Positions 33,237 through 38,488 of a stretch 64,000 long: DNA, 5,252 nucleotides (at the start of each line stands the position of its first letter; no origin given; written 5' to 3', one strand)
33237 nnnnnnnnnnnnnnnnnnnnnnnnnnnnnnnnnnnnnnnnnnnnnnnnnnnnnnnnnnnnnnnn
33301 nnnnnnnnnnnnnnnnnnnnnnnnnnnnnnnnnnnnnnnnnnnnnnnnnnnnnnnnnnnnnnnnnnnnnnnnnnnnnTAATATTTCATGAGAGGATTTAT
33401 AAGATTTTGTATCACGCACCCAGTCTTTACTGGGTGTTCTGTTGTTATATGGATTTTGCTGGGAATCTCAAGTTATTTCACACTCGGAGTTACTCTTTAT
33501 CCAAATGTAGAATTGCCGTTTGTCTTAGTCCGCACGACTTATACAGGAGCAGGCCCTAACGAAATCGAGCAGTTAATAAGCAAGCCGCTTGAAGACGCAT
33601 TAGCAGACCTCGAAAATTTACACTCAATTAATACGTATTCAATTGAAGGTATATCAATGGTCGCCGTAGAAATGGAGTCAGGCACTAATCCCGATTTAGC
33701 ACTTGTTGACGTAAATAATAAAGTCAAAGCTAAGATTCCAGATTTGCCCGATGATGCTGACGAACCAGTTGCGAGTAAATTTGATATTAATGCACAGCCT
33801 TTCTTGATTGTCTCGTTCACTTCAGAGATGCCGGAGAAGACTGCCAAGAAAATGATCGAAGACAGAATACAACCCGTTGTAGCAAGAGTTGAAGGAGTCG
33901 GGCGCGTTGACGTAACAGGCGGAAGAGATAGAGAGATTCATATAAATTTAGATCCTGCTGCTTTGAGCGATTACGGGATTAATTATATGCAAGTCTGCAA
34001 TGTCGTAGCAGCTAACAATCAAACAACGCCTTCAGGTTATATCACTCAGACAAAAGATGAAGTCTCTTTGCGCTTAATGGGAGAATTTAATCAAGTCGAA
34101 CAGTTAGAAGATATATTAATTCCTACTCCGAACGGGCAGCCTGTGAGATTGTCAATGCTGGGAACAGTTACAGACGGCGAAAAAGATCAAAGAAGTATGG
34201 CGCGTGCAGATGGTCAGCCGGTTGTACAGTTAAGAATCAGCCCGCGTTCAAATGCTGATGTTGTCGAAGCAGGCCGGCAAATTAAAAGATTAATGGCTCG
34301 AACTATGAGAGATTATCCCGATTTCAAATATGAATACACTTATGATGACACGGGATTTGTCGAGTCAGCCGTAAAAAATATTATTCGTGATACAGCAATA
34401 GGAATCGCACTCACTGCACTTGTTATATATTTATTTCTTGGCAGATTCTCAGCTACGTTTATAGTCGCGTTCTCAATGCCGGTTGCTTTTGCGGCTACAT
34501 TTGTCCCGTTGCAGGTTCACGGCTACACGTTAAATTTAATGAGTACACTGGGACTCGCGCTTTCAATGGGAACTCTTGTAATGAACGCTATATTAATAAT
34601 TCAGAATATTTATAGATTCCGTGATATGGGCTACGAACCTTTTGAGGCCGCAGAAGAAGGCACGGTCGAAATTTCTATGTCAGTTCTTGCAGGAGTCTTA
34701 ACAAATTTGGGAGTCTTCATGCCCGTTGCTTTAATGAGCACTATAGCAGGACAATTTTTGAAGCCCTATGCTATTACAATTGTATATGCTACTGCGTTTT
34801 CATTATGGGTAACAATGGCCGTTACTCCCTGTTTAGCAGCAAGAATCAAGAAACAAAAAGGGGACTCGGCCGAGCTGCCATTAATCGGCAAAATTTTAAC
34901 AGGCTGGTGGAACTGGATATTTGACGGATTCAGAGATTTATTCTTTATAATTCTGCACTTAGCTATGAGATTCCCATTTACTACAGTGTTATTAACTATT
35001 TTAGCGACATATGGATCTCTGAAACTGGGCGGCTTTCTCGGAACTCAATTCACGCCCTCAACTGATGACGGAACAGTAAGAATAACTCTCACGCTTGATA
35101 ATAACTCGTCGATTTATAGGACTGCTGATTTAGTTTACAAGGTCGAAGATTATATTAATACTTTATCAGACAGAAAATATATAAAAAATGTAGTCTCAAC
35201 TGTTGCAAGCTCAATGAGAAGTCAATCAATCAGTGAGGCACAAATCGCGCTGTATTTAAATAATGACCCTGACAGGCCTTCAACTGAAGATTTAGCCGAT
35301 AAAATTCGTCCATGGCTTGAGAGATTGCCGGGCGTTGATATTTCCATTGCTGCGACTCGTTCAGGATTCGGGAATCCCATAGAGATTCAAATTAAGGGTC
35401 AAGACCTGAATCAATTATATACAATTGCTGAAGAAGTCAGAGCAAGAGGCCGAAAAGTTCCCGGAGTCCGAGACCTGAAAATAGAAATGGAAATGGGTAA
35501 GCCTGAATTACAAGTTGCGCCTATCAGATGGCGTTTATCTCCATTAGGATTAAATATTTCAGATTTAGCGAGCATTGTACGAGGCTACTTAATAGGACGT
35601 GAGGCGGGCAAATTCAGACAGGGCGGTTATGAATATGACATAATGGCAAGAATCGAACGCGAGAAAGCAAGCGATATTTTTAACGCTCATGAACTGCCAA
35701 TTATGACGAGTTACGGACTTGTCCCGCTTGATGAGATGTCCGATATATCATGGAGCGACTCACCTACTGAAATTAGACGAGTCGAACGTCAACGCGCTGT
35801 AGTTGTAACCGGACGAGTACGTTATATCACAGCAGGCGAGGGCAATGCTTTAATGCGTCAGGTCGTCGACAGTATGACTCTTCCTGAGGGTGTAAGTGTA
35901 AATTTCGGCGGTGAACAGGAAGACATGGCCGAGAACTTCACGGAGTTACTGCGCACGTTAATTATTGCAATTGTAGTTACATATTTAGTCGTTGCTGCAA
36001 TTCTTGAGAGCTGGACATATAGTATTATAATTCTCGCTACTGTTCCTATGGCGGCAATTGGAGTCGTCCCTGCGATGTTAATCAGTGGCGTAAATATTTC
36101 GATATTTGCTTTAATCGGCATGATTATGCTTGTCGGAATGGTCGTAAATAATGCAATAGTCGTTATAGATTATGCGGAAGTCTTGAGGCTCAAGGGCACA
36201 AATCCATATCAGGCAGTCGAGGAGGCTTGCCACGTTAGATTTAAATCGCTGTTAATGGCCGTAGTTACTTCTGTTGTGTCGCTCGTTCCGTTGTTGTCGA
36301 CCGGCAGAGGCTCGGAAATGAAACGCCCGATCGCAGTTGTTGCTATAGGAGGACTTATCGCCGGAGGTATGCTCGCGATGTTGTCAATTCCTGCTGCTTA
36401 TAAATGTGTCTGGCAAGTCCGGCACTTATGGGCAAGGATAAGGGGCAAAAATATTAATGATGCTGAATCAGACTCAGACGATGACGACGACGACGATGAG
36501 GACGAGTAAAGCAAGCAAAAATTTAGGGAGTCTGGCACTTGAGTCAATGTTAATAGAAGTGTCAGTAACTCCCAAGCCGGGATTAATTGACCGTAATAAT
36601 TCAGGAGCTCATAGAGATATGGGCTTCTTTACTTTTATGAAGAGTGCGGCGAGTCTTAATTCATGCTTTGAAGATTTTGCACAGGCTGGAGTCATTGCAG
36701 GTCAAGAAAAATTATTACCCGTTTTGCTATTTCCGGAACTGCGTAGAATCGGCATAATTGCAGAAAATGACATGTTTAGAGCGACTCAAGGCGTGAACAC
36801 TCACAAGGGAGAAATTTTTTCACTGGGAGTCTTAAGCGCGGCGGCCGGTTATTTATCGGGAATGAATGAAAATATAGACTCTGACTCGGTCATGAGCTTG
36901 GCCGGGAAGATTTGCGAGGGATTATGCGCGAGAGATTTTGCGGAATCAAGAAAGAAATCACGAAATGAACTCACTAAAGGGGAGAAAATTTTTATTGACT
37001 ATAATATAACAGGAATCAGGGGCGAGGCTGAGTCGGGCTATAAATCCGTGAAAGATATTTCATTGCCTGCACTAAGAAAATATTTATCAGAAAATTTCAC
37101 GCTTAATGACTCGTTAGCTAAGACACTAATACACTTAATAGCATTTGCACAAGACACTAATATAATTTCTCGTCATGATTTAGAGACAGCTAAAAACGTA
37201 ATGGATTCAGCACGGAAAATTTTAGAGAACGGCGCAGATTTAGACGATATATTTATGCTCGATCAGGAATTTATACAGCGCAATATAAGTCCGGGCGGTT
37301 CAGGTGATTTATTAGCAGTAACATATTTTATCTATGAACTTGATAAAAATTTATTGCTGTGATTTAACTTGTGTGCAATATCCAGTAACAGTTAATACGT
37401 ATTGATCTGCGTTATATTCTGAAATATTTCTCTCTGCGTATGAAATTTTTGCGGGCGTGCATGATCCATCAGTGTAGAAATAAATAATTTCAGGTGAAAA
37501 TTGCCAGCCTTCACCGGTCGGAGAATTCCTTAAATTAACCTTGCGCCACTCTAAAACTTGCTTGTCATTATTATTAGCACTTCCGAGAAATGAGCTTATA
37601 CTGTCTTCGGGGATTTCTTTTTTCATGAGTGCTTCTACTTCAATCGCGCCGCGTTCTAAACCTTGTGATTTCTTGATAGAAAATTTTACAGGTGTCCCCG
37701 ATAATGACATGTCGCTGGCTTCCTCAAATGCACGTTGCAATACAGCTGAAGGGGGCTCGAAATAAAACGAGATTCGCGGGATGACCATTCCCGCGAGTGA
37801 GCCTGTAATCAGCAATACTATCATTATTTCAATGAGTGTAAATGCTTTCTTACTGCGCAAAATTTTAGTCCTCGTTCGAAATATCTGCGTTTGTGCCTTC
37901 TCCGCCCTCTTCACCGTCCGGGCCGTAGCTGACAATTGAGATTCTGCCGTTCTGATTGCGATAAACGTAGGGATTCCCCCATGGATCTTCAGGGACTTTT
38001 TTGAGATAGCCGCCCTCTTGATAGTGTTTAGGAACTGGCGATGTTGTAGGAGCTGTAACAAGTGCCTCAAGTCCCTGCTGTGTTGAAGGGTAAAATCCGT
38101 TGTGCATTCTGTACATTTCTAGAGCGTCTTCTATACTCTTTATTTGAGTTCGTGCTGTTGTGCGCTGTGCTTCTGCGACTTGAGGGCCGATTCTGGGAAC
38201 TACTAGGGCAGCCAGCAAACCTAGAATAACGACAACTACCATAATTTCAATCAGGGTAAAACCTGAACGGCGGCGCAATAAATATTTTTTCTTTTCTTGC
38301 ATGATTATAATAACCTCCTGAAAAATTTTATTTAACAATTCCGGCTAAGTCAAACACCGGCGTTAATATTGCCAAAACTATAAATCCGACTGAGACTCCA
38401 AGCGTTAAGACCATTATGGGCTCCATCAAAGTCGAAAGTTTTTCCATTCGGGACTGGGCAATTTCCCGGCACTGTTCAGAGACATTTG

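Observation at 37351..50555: Complete T2SS-like secretion/pseudopilus locus with a scrambled gene order and no prepilin peptidase in view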

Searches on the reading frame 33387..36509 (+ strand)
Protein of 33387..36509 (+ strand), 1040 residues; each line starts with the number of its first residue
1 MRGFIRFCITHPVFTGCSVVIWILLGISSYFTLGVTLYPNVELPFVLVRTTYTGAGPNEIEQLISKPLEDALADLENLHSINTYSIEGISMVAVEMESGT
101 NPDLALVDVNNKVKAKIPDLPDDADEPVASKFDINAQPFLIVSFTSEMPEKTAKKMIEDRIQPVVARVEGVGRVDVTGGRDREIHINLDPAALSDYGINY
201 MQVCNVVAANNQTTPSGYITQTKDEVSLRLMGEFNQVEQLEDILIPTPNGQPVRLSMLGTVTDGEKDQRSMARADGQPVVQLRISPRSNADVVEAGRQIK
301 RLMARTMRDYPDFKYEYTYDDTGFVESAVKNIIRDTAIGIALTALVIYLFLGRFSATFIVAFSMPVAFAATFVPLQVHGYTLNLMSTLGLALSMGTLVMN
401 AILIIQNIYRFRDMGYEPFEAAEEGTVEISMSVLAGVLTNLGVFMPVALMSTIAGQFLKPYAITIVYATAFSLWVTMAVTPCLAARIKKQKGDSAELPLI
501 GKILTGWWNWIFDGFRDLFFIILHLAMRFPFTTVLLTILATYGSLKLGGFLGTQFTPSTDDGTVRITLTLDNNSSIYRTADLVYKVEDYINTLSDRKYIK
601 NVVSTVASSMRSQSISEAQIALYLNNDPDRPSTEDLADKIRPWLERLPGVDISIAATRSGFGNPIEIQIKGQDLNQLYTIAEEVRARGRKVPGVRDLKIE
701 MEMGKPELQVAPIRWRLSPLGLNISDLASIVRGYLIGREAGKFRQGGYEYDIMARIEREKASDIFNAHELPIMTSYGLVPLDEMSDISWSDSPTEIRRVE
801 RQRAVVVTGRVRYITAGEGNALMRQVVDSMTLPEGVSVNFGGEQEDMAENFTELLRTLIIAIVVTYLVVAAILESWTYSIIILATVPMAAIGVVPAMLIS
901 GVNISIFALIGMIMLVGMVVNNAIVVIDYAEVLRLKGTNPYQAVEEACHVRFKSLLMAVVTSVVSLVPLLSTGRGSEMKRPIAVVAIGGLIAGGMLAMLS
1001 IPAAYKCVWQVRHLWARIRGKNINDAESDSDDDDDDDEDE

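Call 46: search_protein_families(library=pfam, proteins=[window:33387-36509:+], max_evalue=0.00001)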
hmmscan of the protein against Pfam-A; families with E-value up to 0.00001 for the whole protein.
window:33387-36509:+ (1040 aa): 1 family
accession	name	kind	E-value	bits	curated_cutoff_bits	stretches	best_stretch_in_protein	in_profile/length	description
PF00873.25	ACR_tran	-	1.6e-209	698.7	28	1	4-1007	1-1019/1021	AcrB/AcrD/AcrF family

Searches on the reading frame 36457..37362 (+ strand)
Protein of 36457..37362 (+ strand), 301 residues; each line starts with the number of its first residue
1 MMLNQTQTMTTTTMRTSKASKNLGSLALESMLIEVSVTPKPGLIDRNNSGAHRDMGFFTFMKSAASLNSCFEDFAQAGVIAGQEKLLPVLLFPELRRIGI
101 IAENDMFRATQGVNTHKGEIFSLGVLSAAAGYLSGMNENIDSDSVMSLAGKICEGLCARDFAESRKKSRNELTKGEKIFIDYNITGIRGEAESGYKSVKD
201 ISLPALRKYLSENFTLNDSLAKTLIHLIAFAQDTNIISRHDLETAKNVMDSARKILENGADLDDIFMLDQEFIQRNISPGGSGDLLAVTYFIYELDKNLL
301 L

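Call 46: search_protein_families(library=pfam, proteins=[window:36457-37362:+], max_evalue=0.00001)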
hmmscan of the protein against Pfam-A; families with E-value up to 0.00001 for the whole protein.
window:36457-37362:+ (301 aa): 1 family
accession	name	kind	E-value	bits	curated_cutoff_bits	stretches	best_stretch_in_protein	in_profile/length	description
PF01874.21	CitG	-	4e-78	263.3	27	1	25-293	2-284/284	ATP:dephospho-CoA triphosphoribosyl transferase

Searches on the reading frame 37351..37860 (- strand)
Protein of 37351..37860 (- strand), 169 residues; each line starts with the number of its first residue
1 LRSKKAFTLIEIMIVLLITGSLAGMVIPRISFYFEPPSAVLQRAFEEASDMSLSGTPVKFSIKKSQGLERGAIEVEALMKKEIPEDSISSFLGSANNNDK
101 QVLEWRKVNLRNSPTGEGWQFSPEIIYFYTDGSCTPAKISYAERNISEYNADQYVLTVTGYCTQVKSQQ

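Call 57: search_solved_structures(query=A5, max_evalue=10)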
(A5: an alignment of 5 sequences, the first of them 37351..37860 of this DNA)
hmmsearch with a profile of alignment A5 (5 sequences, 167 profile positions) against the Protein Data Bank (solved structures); distinct sequences matched with E-value up to 10: 25.
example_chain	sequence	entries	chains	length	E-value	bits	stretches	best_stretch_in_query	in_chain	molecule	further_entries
9egp_A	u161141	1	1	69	2.4e-08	37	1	2-36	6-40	Geopilin domain 1 protein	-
7tgg_A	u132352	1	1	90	2.9e-08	36.7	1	2-34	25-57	Geopilin domain 1 protein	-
9laa_A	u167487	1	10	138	4e-07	33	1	2-30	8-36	Type IV pilin protein PilA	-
2m7g_A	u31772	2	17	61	3e-06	30.1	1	7-34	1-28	Geopilin domain 1 protein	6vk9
9lab_B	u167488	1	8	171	6.4e-06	29.1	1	1-54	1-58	MSHA major pilin subunit MshA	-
8tum_e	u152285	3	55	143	4.1e-05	26.5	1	7-33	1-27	Type IV major pilin protein PilA | Pilin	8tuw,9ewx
1oqw_A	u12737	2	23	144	5.4e-05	26.1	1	7-33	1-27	Fimbrial protein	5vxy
5wda_A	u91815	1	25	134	7.6e-05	25.6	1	7-35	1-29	General secretion pathway protein G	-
8tj2_C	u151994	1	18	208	8.8e-05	25.4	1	7-33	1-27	Type IV major pilin protein PilA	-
5kua_A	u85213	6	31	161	0.00017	24.4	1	7-36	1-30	pilin | Neisseria meningitidis PilE variant SB-GATDH | Neisseria meningitidis PilE, SB-DATDH variant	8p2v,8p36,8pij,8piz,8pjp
2hi2_A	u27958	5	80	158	0.00019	24.3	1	7-36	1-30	Fimbrial protein | PilA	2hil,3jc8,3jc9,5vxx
8tob_GA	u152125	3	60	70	0.00021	24.1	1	8-38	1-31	Fimbrial protein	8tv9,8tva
1ay2_A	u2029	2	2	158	0.00022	24.1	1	7-35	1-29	TYPE 4 PILIN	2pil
8p3b_A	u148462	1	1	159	0.00023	24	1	7-41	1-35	Fimbrial protein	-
3sok_A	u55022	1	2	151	0.00039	23.3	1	7-30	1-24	Fimbrial protein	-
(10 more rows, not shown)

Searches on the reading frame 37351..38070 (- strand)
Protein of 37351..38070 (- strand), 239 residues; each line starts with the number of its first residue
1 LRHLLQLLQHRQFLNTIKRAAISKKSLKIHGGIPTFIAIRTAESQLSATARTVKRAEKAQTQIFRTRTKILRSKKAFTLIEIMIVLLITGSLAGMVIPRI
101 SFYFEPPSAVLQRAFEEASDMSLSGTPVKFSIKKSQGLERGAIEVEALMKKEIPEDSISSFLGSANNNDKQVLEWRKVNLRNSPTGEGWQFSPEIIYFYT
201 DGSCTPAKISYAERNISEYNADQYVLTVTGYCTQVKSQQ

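Call 5: search_protein_families(library=ncbifam, proteins=[window:37351-38070:-], max_evalue=0.01)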
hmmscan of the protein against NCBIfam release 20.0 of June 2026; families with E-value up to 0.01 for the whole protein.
window:37351-38070:- (239 aa): 6 families
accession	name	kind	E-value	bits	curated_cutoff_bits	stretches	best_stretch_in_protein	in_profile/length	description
TIGR01710.1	typeII_sec_gspG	equivalog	3.7e-05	23.8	88.85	1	76-100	2-26/134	type II secretion system major pseudopilin GspG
TIGR01708.2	typeII_sec_gspH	equivalog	5.2e-05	23.3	80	1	76-97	3-24/169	type II secretion system minor pseudopilin GspH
TIGR02532.1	IV_pilin_GFxxxE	domain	8.1e-05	22.3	16.3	1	75-96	2-23/24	prepilin-type N-terminal cleavage/methylation domain-containing protein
NF040999.1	pilin_ComGC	equivalog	0.00026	21.1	75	1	74-101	1-28/84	competence type IV pilus major pilin ComGC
NF007862.0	PRK10574.1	equivalog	0.0033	17.6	138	1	73-105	3-35/145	prepilin peptidase-dependent pilin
NF041013.1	T4P_ComGE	equivalog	0.0043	17.1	49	1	73-102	2-31/83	competence type IV pilus minor pilin ComGE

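Call 6: search_protein_families(library=pfam, proteins=[window:37351-38070:-], max_evalue=0.01)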
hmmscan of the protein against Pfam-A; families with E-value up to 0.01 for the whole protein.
window:37351-38070:- (239 aa): 1 family
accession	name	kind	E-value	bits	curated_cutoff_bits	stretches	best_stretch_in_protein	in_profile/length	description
PF07963.17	N_methyl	-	1.3e-05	25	21.2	1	72-96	2-26/27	Prokaryotic N-terminal methylation motif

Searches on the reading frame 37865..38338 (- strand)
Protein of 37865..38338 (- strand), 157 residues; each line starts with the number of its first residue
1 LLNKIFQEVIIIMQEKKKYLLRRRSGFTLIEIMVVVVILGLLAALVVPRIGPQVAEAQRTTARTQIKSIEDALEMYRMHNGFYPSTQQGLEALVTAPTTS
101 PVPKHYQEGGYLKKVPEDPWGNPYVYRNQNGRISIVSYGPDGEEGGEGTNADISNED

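Call 5: search_protein_families(library=ncbifam, proteins=[window:37865-38338:-], max_evalue=0.01)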
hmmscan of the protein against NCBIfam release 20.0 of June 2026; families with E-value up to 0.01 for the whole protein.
window:37865-38338:- (157 aa): 9 families
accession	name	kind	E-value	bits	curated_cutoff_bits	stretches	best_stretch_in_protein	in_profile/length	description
TIGR01710.1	typeII_sec_gspG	equivalog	9.2e-53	177.9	88.85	1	25-155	1-132/134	type II secretion system major pseudopilin GspG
NF040999.1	pilin_ComGC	equivalog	7.1e-11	42.2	75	1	25-88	2-65/84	competence type IV pilus major pilin ComGC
TIGR01708.2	typeII_sec_gspH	equivalog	1.4e-08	35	80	1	25-63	2-42/169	type II secretion system minor pseudopilin GspH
NF041775.1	typeIV_PilA_Myxo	equivalog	6.5e-08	32.8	400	1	23-72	9-58/214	type IV pilin protein PilA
TIGR02532.1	IV_pilin_GFxxxE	domain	1.7e-07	30.8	16.3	1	24-47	1-24/24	prepilin-type N-terminal cleavage/methylation domain-containing protein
NF007862.0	PRK10574.1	equivalog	8.5e-07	29.2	138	1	23-96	3-76/145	prepilin peptidase-dependent pilin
TIGR02596.1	TIGR02596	subfamily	2.5e-05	24.4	70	1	27-63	1-36/196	Verru_Chthon cassette protein D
NF041013.1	T4P_ComGE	equivalog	0.00025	21.1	49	1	25-80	4-60/83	competence type IV pilus minor pilin ComGE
NF007800.0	PRK10506.1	equivalog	0.0045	16.8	158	1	20-44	4-28/163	prepilin peptidase-dependent protein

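Call 6: search_protein_families(library=pfam, proteins=[window:37865-38338:-], max_evalue=0.01)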
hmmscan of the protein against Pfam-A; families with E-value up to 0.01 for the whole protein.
window:37865-38338:- (157 aa): 2 families
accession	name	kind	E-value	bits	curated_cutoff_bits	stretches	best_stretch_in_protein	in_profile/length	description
PF08334.16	T2SSG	-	5.3e-37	126.6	21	1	51-155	3-107/108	Type II secretion system (T2SS), protein G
PF07963.17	N_methyl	-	1.3e-08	34.4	21.2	1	22-46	2-26/27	Prokaryotic N-terminal methylation motif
